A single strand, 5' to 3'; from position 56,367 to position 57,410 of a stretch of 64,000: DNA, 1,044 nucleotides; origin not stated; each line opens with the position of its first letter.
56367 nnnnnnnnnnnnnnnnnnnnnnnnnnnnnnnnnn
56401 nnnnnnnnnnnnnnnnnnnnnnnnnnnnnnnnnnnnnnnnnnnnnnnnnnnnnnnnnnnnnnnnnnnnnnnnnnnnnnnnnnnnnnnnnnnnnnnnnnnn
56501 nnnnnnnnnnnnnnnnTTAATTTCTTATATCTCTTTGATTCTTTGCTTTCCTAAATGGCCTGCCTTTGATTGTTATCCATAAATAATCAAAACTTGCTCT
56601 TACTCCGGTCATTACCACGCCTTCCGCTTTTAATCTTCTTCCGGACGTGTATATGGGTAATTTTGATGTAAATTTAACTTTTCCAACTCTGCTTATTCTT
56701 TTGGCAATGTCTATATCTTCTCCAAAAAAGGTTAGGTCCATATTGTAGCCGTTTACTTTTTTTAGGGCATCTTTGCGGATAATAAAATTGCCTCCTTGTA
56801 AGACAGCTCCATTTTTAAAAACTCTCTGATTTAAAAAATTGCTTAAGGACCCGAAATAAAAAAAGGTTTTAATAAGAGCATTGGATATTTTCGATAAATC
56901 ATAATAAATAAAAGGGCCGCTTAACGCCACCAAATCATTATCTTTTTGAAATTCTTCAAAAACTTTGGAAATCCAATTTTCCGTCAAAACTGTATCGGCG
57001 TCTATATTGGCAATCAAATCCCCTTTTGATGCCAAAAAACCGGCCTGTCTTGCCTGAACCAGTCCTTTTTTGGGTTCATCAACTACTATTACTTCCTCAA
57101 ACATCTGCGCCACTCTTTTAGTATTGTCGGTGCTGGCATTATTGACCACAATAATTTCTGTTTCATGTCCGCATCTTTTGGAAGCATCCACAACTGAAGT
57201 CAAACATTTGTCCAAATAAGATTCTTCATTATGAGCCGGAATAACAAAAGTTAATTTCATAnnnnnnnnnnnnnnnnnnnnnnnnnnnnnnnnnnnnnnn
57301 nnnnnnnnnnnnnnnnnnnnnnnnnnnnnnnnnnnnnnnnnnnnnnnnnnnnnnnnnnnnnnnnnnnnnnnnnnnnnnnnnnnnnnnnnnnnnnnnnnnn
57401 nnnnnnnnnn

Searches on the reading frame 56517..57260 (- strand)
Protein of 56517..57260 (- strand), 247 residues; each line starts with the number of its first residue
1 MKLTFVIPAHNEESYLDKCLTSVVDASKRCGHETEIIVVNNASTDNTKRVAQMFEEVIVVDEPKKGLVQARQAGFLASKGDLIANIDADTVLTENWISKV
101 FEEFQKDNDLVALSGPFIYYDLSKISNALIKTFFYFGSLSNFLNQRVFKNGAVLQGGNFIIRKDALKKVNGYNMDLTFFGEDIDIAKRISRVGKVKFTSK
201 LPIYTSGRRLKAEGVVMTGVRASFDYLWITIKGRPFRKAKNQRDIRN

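Call 16: find_encoding_contigs(protein=window:56517-57260:-, flank=10000, max_places=1)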
Protein window:56517-57260:- (247 aa): 9 contigs read that carry it; 1 place shown.
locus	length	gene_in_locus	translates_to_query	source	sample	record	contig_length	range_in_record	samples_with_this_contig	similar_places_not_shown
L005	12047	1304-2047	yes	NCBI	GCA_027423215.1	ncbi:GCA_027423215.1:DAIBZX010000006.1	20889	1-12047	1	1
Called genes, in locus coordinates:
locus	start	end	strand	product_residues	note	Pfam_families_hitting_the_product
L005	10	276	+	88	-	-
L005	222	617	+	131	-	-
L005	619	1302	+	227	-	PF00535:Glycos_transf_2, PF10111:Glyco_tranf_2_2 (weak), PF13641:Glyco_tranf_2_3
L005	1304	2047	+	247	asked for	PF00535:Glycos_transf_2, PF10111:Glyco_tranf_2_2, PF13641:Glyco_tranf_2_3, PF13632:Glyco_trans_2_3, PF02709:Glyco_transf_7C (weak)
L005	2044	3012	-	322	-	PF01018:GTP1_OBG, PF01926:MMR_HSR1, PF02421:FeoB_N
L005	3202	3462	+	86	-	-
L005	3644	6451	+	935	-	-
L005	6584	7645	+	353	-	-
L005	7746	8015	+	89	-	PF11127:YgaP-like_TM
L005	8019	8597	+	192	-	PF02777:Sod_Fe_C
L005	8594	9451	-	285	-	PF00551:Formyl_trans_N, PF02911:Formyl_trans_C (weak)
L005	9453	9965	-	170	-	PF01327:Pep_deformylase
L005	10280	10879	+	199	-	PF02834:LigT_PEase, PF10469:AKAP7_NLS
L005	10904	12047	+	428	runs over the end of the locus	PF22694:CtpB_N-like (weak), PF00595:PDZ, PF13180:PDZ_2, PF17820:PDZ_6, PF03572:Peptidase_S41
